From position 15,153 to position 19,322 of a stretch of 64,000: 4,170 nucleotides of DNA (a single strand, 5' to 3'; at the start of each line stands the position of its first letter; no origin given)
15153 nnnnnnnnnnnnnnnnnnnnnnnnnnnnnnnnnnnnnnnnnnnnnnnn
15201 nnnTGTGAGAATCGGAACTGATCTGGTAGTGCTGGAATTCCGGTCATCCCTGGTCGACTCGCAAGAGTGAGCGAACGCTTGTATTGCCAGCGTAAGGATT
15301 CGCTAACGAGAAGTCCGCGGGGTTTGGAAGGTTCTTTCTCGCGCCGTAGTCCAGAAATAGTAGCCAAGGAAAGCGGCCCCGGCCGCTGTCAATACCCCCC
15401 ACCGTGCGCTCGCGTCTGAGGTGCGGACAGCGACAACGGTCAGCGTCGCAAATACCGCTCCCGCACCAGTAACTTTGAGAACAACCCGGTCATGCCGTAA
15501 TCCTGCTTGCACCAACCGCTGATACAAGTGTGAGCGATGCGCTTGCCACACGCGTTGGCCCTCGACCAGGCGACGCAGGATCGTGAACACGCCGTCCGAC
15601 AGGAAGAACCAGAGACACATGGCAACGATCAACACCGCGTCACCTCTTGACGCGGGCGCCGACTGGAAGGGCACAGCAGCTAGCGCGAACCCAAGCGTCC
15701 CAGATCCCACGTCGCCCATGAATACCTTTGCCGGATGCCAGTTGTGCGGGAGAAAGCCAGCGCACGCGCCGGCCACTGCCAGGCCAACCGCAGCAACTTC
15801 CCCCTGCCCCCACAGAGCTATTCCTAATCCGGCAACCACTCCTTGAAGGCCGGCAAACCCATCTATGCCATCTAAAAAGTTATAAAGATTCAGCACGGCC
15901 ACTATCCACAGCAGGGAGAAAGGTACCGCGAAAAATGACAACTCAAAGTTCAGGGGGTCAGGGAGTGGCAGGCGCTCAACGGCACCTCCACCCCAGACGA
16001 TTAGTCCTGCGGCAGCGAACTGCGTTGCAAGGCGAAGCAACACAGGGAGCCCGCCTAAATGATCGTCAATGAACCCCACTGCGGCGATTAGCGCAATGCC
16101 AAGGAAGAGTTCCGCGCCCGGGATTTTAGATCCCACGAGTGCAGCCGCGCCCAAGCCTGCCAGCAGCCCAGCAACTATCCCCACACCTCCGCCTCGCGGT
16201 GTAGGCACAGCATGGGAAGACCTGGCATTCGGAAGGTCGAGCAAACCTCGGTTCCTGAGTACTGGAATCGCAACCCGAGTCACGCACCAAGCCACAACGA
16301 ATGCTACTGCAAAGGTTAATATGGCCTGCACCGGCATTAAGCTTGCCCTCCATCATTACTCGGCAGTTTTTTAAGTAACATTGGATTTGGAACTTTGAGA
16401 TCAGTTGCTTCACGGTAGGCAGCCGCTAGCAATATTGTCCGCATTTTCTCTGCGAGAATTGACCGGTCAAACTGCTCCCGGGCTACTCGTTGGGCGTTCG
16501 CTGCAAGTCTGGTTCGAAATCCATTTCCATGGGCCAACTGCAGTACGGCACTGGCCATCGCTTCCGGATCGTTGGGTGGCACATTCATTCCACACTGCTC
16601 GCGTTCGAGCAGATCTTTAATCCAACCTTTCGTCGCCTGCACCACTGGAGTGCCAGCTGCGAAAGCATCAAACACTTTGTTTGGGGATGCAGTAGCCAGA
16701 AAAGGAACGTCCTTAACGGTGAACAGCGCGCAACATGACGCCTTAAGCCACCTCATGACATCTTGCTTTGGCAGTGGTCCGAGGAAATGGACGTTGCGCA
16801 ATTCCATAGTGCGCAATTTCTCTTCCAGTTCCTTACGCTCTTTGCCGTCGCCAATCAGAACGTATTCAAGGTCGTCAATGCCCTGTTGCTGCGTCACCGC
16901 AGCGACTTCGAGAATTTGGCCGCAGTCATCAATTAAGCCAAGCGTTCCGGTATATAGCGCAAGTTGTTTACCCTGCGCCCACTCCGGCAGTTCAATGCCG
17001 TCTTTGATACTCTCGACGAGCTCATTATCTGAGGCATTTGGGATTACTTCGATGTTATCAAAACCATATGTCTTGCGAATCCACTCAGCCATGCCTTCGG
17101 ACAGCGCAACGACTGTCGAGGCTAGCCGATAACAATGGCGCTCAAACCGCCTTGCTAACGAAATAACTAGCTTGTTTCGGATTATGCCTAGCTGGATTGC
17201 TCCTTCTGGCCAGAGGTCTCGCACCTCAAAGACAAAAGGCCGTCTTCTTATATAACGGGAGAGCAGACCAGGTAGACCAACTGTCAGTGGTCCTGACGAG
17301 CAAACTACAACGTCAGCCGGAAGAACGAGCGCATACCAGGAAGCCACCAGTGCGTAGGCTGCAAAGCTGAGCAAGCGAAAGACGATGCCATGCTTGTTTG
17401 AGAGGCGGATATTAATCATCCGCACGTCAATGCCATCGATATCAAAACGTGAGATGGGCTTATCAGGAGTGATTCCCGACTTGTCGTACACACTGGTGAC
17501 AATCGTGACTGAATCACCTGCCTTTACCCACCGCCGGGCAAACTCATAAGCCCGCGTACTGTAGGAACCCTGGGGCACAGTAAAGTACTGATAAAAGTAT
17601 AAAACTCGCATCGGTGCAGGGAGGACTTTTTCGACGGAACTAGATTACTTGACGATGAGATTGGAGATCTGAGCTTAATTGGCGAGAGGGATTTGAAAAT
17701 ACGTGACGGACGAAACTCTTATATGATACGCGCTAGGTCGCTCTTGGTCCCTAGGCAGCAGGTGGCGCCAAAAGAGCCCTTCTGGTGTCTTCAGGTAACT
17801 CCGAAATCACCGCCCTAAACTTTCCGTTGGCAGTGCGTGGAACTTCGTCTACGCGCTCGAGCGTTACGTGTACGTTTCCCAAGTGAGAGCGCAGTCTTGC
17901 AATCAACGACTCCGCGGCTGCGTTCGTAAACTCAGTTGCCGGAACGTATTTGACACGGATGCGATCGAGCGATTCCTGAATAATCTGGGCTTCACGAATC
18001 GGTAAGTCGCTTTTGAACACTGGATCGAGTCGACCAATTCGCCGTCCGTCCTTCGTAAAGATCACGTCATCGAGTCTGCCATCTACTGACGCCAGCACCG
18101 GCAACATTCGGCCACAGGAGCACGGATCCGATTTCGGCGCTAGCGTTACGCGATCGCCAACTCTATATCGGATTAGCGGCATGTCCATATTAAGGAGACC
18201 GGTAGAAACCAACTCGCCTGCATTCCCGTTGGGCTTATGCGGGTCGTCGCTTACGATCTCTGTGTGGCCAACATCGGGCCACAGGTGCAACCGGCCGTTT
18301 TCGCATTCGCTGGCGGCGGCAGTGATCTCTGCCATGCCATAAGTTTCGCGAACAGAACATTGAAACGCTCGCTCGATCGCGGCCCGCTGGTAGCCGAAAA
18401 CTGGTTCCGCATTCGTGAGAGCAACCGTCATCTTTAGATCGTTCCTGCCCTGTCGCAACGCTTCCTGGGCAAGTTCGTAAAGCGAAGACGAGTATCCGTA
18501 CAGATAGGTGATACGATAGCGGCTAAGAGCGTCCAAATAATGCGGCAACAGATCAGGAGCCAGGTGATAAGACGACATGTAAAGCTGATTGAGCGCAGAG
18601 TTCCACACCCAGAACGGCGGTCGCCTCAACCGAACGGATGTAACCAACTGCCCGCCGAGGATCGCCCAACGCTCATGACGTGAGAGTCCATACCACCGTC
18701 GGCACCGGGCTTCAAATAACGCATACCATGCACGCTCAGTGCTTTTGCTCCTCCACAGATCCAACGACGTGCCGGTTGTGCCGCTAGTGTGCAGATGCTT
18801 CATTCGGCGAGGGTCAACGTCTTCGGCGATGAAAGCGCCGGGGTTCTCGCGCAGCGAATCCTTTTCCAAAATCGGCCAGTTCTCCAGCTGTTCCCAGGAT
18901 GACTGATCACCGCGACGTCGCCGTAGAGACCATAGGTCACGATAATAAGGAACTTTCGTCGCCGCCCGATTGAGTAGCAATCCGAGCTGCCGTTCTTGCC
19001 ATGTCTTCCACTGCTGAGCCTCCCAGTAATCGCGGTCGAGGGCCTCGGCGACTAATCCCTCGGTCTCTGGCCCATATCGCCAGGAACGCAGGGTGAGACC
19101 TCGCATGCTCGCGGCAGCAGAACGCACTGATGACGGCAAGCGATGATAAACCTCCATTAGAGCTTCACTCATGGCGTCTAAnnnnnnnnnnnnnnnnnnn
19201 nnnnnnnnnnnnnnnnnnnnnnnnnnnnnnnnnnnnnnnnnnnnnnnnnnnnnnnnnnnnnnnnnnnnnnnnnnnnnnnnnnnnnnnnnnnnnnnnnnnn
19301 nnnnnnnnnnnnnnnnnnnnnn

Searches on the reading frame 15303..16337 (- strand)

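Call 45: search_protein_families(library=pfam, proteins=[window:15303-16337:-], max_evalue=0.001)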
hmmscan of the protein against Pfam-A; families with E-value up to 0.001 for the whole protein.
window:15303-16337:- (344 aa): 1 family
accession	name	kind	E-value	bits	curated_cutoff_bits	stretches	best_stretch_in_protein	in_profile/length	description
PF00953.26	Glycos_transf_4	-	1.3e-35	123.2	27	1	77-222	4-155/160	Glycosyl transferase family 4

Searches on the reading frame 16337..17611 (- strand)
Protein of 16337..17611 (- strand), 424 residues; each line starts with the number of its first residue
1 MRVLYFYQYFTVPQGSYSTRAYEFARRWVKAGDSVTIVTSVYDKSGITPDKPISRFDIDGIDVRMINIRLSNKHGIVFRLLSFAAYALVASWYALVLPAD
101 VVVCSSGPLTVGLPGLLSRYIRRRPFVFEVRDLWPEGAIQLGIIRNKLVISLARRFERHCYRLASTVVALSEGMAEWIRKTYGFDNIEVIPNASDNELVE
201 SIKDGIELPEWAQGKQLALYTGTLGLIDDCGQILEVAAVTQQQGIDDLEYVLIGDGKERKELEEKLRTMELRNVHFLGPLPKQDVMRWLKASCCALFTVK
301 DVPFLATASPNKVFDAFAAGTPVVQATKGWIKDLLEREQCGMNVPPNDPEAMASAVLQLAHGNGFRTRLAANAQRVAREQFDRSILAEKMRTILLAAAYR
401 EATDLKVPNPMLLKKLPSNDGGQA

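Call 45: search_protein_families(library=pfam, proteins=[window:16337-17611:-], max_evalue=0.001)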
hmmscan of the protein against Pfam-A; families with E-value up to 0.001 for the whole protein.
window:16337-17611:- (424 aa): 5 families
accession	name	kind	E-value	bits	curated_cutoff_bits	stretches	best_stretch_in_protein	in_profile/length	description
PF13579.12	Glyco_trans_4_4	-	2.2e-19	70.8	29.7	1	18-192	4-157/158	Glycosyl transferase 4-like domain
PF13692.12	Glyco_trans_1_4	-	5.2e-19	69.4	27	1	233-360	20-140/142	Glycosyl transferases group 1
PF00534.26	Glycos_transf_1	-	1.6e-16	60.8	26.4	1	212-375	12-171/172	Glycosyl transferases group 1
PF13439.12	Glyco_transf_4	-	2.8e-15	57.2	28.5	1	19-195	6-167/170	Glycosyltransferase Family 4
PF13524.12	Glyco_trans_1_2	-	1.8e-07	31.7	25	1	249-380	16-132/144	Glycosyl transferase-like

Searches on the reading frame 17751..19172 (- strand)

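Call 45: search_protein_families(library=pfam, proteins=[window:17751-19172:-], max_evalue=0.001)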
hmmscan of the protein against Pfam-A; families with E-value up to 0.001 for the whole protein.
window:17751-19172:- (473 aa): 1 family
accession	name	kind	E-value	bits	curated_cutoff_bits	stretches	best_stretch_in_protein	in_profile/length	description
PF00501.34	AMP-binding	-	1.2e-05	24.8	29.9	1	206-326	243-377/384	AMP-binding enzyme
